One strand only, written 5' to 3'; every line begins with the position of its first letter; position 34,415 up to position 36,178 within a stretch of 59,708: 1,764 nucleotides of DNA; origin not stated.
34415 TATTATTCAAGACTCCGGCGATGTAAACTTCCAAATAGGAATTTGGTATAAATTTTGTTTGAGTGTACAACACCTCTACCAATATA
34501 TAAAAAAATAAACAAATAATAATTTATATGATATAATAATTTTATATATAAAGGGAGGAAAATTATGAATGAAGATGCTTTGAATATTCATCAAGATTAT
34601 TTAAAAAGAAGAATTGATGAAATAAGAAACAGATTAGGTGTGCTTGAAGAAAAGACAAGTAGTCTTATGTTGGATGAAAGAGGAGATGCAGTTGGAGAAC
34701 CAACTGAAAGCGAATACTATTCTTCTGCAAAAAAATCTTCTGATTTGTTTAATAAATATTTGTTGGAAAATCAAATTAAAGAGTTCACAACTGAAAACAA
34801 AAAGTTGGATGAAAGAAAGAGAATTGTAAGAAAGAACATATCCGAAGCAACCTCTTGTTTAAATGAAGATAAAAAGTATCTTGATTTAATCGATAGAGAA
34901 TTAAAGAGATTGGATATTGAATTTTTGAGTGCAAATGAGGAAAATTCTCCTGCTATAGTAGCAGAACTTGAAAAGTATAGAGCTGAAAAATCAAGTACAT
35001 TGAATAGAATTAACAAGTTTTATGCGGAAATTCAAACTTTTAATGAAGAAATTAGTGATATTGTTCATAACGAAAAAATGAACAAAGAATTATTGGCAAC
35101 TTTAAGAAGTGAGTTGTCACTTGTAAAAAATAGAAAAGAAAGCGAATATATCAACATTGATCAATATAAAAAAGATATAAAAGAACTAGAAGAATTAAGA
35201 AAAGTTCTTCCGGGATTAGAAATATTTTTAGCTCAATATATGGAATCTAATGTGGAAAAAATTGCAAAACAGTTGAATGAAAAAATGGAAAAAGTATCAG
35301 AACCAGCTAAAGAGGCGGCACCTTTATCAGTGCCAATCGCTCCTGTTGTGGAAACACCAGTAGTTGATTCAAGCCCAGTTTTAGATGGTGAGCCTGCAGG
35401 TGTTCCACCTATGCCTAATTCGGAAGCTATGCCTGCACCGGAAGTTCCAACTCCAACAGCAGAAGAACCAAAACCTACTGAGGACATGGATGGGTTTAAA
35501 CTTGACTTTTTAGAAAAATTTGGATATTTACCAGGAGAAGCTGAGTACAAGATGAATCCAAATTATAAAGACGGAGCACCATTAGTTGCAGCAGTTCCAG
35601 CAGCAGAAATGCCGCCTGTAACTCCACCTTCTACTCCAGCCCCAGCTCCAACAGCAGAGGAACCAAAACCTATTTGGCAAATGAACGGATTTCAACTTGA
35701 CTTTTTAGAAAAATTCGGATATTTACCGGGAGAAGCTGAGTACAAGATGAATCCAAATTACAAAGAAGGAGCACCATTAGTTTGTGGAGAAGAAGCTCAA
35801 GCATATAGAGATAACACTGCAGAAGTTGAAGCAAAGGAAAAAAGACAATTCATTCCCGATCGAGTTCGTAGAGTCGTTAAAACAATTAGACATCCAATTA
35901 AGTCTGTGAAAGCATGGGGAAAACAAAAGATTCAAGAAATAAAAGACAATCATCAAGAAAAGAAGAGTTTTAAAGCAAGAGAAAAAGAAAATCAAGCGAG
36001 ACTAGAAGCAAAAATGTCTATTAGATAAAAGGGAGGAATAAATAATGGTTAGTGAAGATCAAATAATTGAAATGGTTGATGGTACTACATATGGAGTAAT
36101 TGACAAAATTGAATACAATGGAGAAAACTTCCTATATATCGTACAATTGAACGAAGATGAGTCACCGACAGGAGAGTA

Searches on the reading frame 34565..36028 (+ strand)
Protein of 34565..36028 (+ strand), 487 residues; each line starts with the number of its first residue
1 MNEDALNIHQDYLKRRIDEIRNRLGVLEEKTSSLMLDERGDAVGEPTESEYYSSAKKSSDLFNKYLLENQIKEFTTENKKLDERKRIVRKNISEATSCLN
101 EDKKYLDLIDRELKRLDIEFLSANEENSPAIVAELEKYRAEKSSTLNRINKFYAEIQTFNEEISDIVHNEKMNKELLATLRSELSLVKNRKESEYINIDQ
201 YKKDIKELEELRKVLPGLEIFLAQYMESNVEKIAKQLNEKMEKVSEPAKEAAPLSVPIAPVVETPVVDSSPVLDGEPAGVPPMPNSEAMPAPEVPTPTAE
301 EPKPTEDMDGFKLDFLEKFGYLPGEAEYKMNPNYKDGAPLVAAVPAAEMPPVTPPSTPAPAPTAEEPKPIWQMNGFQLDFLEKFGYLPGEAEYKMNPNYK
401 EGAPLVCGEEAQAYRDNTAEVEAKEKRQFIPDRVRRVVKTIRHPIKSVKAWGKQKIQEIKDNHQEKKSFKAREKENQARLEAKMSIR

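Call 52: search_protein_families(library=ncbifam, max_evalue=0.00001, proteins=[window:34565-36028:+])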
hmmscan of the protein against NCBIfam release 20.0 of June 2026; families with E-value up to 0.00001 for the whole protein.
window:34565-36028:+ (487 aa): 0 families

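Call 99: search_solved_structures(query=window:34565-36028:+, max_evalue=0.001)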
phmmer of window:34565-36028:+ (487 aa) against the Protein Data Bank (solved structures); distinct sequences matched with E-value up to 0.001: 0.
